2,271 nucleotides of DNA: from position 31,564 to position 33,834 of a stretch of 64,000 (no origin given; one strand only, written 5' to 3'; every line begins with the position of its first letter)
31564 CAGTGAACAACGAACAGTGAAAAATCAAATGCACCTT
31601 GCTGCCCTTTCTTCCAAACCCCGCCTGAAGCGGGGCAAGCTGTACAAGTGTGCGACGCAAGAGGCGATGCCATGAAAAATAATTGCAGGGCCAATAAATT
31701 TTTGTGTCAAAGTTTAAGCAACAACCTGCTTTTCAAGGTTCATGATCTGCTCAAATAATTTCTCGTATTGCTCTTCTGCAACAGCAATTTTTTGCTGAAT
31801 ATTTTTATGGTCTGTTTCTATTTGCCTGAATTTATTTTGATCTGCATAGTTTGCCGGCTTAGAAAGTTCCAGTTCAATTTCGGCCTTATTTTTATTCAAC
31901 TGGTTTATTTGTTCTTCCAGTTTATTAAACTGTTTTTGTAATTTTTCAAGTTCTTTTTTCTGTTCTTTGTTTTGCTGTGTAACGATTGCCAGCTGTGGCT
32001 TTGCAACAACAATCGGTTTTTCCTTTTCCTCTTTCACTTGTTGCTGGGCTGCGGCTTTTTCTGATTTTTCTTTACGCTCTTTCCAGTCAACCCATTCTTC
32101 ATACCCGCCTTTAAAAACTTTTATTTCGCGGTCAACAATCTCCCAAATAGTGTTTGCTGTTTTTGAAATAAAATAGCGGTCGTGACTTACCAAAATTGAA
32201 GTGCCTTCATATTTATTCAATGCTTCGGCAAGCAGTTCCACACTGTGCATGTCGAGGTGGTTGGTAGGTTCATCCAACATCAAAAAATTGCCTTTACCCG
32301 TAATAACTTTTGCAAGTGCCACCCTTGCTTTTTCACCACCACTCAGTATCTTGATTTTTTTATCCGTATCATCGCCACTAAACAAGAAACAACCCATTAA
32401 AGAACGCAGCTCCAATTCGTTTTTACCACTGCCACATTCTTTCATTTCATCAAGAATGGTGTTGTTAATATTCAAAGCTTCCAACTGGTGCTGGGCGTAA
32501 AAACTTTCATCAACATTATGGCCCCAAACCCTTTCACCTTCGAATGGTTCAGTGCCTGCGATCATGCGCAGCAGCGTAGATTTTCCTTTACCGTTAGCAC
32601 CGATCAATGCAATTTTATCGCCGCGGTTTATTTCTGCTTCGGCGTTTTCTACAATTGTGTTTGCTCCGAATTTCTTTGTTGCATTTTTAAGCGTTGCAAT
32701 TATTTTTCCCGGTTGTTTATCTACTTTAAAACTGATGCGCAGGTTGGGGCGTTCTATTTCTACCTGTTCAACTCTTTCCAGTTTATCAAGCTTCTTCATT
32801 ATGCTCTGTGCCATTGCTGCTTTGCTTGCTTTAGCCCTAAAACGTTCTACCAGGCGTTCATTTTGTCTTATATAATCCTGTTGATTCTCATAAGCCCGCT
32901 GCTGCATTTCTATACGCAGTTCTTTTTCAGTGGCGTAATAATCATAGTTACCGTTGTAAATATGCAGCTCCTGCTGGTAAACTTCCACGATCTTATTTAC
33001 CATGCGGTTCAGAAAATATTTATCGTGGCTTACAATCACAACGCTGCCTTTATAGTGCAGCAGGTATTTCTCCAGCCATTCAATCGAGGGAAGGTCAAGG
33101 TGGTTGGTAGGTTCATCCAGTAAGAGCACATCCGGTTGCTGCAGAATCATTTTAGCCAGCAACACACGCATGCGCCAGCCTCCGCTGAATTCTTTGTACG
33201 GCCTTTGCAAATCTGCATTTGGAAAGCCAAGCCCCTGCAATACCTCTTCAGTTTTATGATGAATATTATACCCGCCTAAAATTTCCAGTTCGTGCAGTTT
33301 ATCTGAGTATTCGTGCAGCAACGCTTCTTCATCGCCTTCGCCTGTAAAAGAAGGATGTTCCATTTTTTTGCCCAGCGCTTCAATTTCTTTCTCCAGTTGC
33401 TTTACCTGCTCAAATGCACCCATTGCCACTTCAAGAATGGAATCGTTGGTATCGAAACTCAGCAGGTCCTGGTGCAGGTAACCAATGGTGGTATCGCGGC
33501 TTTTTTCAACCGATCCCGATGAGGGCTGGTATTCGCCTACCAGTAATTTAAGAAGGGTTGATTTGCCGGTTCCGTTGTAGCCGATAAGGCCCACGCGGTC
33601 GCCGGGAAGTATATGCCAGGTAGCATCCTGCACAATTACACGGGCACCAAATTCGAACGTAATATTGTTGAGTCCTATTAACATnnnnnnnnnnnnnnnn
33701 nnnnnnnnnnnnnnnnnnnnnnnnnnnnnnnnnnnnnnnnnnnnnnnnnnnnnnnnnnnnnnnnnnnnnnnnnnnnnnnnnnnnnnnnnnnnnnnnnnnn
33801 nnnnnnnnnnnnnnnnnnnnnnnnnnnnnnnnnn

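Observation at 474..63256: One palindrome-cored repeat family fills nearly every intergenic region (37 half-copies in 64 kb)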

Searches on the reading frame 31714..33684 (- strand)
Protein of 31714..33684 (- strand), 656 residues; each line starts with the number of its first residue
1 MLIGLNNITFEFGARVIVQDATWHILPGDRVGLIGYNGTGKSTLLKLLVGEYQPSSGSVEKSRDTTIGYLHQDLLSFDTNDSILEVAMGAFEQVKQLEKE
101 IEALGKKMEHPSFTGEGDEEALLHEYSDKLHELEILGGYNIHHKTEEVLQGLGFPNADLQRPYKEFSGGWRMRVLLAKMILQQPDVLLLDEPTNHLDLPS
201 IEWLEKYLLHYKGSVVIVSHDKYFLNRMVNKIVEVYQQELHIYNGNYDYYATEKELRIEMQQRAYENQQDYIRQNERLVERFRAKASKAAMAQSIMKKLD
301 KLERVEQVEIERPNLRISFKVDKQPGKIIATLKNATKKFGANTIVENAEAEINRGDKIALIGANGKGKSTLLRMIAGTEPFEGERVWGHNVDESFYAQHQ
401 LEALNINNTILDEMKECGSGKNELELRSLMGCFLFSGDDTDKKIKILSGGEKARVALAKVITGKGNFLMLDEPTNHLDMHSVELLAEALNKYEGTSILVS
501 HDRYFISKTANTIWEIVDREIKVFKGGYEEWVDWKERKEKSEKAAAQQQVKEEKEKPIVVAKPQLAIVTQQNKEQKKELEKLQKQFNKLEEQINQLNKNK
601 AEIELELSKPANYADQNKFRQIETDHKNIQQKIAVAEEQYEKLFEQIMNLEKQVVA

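Call 26: search_protein_families(library=pfam, proteins=[window:31714-33684:-])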
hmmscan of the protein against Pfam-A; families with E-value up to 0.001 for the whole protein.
window:31714-33684:- (656 aa): 14 families
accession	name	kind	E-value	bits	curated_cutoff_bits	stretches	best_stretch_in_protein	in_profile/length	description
PF00005.33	ABC_tran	-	1.2e-43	149.4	25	2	19-194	2-137/137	ABC transporter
PF12848.13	ABC_tran_Xtn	-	1.4e-24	86.4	25.9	1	233-316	1-84/85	ABC transporter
PF13304.12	AAA_21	-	5.2e-11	43.6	27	0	466-505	260-302/304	AAA domain, putative AbiEii toxin, Type IV TA system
PF02463.25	SMC_N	-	2e-09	37.6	40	0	444-514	134-209/220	RecF/RecN/SMC N terminal domain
PF16326.10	ABC_tran_CTD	-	2e-08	34.7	32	1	580-643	4-67/69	ABC transporter C-terminal domain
PF13555.12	AAA_29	-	1.9e-07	31.1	27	0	348-372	15-39/61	P-loop containing region of AAA domain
PF01926.29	MMR_HSR1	-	4.2e-07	30.5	21.9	0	30-79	1-53/113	50S ribosome-binding GTPase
PF13401.12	AAA_22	-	8.8e-06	26.5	27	0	33-76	10-56/130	AAA domain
PF13521.12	AAA_28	-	5.2e-05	24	27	0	357-378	1-22/164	AAA domain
PF13173.12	AAA_14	-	0.00023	21.6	27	0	358-414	5-58/129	AAA domain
PF00006.31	ATP-synt_ab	-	0.00029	21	29.5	0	352-377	11-36/213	ATP synthase alpha/beta family, nucleotide-binding domain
PF03193.22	RsgA_GTPase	-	0.00054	20.3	30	0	27-62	105-140/174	RsgA GTPase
PF25199.1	nSTAND_NTPase5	-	0.00066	20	34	0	344-376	28-62/145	Novel STAND NTPase 5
PF03308.22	MeaB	-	0.00096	18.7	23.1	0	336-386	14-64/273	Methylmalonyl Co-A mutase-associated GTPase MeaB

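Call 27: find_homologous_proteins(query=window:31714-33684:-, max_evalue=1e-100)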
Query window:31714-33684:- (656 aa): 8000 proteins with E <= 1e-100 among 8000 candidates; the best 120 are listed.
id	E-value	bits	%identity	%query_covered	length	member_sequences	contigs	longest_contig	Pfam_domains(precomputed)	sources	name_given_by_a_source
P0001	0.0e+0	1453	100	100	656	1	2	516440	PF01926.30,PF00005.34,PF13555.13,PF13401.13,PF02463.26,PF13304.13,PF12848.14,PF16326.11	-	-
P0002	0.0e+0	1445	99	100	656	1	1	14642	PF01926.30,PF00005.34,PF13555.13,PF13401.13,PF02463.26,PF13304.13,PF12848.14,PF16326.11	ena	-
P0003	0.0e+0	1441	99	100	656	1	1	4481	PF01926.30,PF00005.34,PF13521.13,PF13555.13,PF13401.13,PF02463.26,PF13304.13,PF12848.14,PF16326.11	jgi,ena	-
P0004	0.0e+0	1440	98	100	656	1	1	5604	PF01926.30,PF00005.34,PF13555.13,PF13401.13,PF02463.26,PF13304.13,PF12848.14,PF16326.11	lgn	-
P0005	0.0e+0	1435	-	-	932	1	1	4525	PF01926.30,PF13555.13,PF00004.36,PF13401.13,PF03193.23,PF13238.13,PF13304.13,PF13191.13,PF16326.11,PF25201.1,PF00005.34,PF05729.19,PF03308.23,PF02463.26,PF25199.2,PF12848.14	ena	-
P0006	0.0e+0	1292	87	100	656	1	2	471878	PF00005.34,PF13555.13,PF02463.26,PF13304.13,PF12848.14,PF16326.11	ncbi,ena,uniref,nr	ncbi:ribosomal protection-like ABC-F family protein [Limnovirga soli]|uniref:ATP-binding cassette do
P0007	0.0e+0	1282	88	100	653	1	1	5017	PF01926.30,PF00005.34,PF13555.13,PF02463.26,PF13304.13,PF12848.14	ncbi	-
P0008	0.0e+0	1282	86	100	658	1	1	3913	PF00005.34,PF13555.13,PF02463.26,PF13304.13,PF12848.14,PF16326.11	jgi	jgi:ATP-binding cassette, subfamily F, member 3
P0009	0.0e+0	1257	86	100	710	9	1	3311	PF00005.34,PF13555.13,PF02463.26,PF13304.13,PF12848.14,PF16326.11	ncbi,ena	-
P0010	0.0e+0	1221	84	99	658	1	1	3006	PF01926.30,PF00005.34,PF13555.13,PF02463.26,PF13304.13,PF12848.14,PF16326.11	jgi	jgi:ATP-binding cassette subfamily F protein 3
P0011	0.0e+0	1218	84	100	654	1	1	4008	PF01926.30,PF00005.34,PF13555.13,PF02463.26,PF13304.13,PF12848.14,PF16326.11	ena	-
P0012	0.0e+0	1215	84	99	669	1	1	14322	PF01926.30,PF00005.34,PF13555.13,PF02463.26,PF13304.13,PF12848.14,PF16326.11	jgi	jgi:ATP-binding cassette subfamily F protein 3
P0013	0.0e+0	1214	84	99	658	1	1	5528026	PF01926.30,PF00005.34,PF13555.13,PF02463.26,PF13304.13,PF12848.14,PF16326.11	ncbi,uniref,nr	ncbi:ABC-F family ATP-binding cassette domain-containing protein [Panacibacter ginsenosidivorans]|un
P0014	0.0e+0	1213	83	99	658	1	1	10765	PF01926.30,PF00005.34,PF13555.13,PF02463.26,PF13304.13,PF12848.14,PF16326.11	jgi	jgi:ATP-binding cassette, subfamily F, member 3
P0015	0.0e+0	1209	83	99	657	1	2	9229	PF01926.30,PF00005.34,PF13555.13,PF02463.26,PF13304.13,PF12848.14,PF16326.11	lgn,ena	-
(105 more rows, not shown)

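Call 28: find_encoding_contigs(protein=P0002, flank=10000, max_places=2)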
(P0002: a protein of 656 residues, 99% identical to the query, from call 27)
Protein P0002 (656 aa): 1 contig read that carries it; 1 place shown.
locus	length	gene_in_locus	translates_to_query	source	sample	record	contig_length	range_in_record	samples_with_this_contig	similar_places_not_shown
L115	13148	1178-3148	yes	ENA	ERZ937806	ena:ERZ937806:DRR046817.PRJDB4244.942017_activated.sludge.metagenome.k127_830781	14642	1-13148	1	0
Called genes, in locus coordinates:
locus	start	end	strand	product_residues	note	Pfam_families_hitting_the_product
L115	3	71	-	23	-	?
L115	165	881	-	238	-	-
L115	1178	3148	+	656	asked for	PF00005:ABC_tran, PF02463:SMC_N (faint), PF13555:AAA_29 (faint), PF01926:MMR_HSR1 (faint), PF12848:ABC_tran_Xtn, PF00005:ABC_tran, PF12848:ABC_tran_Xtn (weak), PF16326:ABC_tran_CTD, +2 more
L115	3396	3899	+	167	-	PF04972:BON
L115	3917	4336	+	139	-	PF06347:SH3_4 (weak), PF08239:SH3_3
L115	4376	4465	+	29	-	-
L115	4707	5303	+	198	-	PF03938:OmpH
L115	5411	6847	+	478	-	PF13520:AA_permease_2, PF00324:AA_permease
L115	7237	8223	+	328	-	PF00294:PfkB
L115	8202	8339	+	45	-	-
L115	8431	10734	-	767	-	PF07244:POTRA (faint), PF01103:Omp85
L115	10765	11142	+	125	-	-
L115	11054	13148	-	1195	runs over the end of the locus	?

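Call 29: find_encoding_contigs(protein=P0006, flank=10000, max_places=1)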
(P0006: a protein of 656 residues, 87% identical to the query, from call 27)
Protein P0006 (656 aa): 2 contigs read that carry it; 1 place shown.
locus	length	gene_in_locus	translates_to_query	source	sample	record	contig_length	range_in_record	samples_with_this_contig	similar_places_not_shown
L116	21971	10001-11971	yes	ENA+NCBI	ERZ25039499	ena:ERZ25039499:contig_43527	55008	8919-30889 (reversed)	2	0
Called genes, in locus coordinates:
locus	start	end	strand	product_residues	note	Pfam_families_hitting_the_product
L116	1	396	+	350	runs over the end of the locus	PF14512:TM1586_NiRdase (faint), PF00881:Nitroreductase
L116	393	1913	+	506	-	PF01943:Polysacc_synt, PF13440:Polysacc_synt_3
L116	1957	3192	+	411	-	PF04230:PS_pyruv_trans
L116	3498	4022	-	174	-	-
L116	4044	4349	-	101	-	PF06108:DUF952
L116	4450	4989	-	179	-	PF00583:Acetyltransf_1 (weak)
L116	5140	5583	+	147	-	-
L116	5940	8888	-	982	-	PF01565:FAD_binding_4, PF02913:FAD-oxidase_C, PF13183:Fer4_8 (weak), PF13534:Fer4_17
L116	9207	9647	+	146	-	-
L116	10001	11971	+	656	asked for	PF00005:ABC_tran, PF02463:SMC_N (faint), PF13555:AAA_29 (faint), PF13304:AAA_21 (faint), PF12848:ABC_tran_Xtn, PF00005:ABC_tran, PF16326:ABC_tran_CTD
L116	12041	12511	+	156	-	PF04972:BON (weak)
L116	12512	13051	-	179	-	-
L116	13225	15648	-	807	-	PF17162:DUF5118 (weak), PF17148:DUF5117, PF16313:DUF4953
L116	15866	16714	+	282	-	PF13509:S1_2, PF17783:WHD_CvfB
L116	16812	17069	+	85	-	-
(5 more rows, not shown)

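Call 30: find_encoding_contigs(protein=P0013, flank=10000, max_places=1)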
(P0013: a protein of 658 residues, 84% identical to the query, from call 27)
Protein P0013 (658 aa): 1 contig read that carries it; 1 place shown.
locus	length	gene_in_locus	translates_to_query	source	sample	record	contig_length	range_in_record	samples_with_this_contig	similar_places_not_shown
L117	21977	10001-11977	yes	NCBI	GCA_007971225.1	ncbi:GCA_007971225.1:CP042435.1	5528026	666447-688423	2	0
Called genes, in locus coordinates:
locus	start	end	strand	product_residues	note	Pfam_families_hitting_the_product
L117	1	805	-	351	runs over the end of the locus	PF00491:Arginase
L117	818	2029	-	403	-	PF00999:Na_H_Exchanger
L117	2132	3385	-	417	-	PF01979:Amidohydro_1, PF07969:Amidohydro_3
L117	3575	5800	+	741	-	PF01734:Patatin, PF19143:Omp85_2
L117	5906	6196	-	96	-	PF03795:YCII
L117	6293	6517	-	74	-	-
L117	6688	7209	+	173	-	-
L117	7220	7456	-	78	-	-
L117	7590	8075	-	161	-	PF08211:dCMP_cyt_deam_2 (weak), PF00383:dCMP_cyt_deam_1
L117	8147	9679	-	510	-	PF18936:DUF5684, PF10502:Peptidase_S26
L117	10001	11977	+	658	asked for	PF00005:ABC_tran, PF02463:SMC_N (faint), PF13555:AAA_29 (faint), PF01926:MMR_HSR1 (faint), PF13304:AAA_21 (faint), PF12848:ABC_tran_Xtn, PF00005:ABC_tran, PF16326:ABC_tran_CTD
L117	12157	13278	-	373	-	PF13450:NAD_binding_8, PF03275:GLF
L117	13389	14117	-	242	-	PF02397:Bac_transf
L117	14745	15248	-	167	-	PF01047:MarR (weak), PF13404:HTH_AsnC-type, PF13412:HTH_24, PF25212:HVO_A0114 (faint), PF01037:AsnC_trans_reg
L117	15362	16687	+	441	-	PF05221:AdoHcyase, PF00670:AdoHcyase_NAD, PF02826:2-Hacid_dh_C, PF07991:KARI_N (weak)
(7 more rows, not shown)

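Call 39: find_related_loci(query=window:31714-33684:-, collection=metagenome_contigs, flank=8000)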
Query window:31714-33684:- (656 aa) in metagenome_contigs; peptide patterns used: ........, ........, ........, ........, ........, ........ (x = any residue, [..] = any of these).
600 stretches matched a pattern (row limit reached: there are more); 507 encode a relative of the query (tblastn E <= 1e-3); the best 80 are kept; 80 distinct loci.
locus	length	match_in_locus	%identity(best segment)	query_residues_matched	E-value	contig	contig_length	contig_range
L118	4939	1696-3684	86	1-656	0e+0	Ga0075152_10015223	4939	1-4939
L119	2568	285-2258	77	1-651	0e+0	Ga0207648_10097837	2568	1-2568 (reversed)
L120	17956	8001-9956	75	1-650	0e+0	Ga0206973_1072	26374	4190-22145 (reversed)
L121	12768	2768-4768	72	1-651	0e+0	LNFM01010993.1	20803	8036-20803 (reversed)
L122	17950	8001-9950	74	1-651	0e+0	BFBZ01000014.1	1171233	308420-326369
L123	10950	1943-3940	74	1-653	0e+0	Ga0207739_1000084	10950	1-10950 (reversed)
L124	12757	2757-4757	72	1-651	0e+0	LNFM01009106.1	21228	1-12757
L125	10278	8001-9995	73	1-651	0e+0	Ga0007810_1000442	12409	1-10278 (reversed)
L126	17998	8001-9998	73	1-651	0e+0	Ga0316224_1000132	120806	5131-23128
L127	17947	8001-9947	73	1-653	0e+0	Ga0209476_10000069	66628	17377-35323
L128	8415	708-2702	73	1-651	0e+0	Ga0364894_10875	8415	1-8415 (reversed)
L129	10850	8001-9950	73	1-654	0e+0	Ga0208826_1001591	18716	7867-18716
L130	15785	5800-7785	71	1-652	0e+0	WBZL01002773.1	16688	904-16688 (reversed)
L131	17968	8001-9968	72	1-651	0e+0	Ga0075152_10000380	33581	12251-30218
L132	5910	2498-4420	74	1-648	0e+0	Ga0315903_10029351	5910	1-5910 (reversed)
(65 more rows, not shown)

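Call 54: find_encoding_contigs(protein=P0004, flank=10000, max_places=3)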
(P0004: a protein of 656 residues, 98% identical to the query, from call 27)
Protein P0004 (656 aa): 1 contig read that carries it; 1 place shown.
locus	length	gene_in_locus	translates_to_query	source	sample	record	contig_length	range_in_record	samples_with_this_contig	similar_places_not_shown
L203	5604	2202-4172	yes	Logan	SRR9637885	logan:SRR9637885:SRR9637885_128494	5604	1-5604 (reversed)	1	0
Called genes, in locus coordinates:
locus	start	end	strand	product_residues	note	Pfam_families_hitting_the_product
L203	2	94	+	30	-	?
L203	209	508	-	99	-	PF05016:ParE_toxin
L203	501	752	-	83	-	PF03693:ParD_antitoxin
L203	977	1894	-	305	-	PF15571:Imm44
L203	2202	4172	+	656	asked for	PF00005:ABC_tran, PF02463:SMC_N (faint), PF13555:AAA_29 (faint), PF01926:MMR_HSR1 (faint), PF13304:AAA_21 (faint), PF12848:ABC_tran_Xtn, PF00005:ABC_tran, PF16326:ABC_tran_CTD, +1 more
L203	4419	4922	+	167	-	PF04972:BON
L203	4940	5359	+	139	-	PF06347:SH3_4 (weak), PF08239:SH3_3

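Call 55: find_encoding_contigs(protein=P0007, flank=10000, max_places=3)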
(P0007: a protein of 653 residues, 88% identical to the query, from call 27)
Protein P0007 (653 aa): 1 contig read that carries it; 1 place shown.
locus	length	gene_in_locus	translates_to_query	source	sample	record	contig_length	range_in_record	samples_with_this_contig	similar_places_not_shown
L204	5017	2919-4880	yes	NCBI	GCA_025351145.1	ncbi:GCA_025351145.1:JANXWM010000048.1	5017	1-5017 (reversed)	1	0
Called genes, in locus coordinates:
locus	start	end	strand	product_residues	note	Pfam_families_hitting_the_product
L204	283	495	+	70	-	PF13560:HTH_31 (weak), PF12844:HTH_19 (weak), PF01381:HTH_3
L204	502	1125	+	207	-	PF09569:RE_ScaI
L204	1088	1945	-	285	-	PF01555:N6_N4_Mtase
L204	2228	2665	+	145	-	-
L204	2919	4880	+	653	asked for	PF00005:ABC_tran, PF02463:SMC_N (faint), PF13555:AAA_29 (faint), PF01926:MMR_HSR1 (faint), PF13304:AAA_21 (faint), PF12848:ABC_tran_Xtn, PF00005:ABC_tran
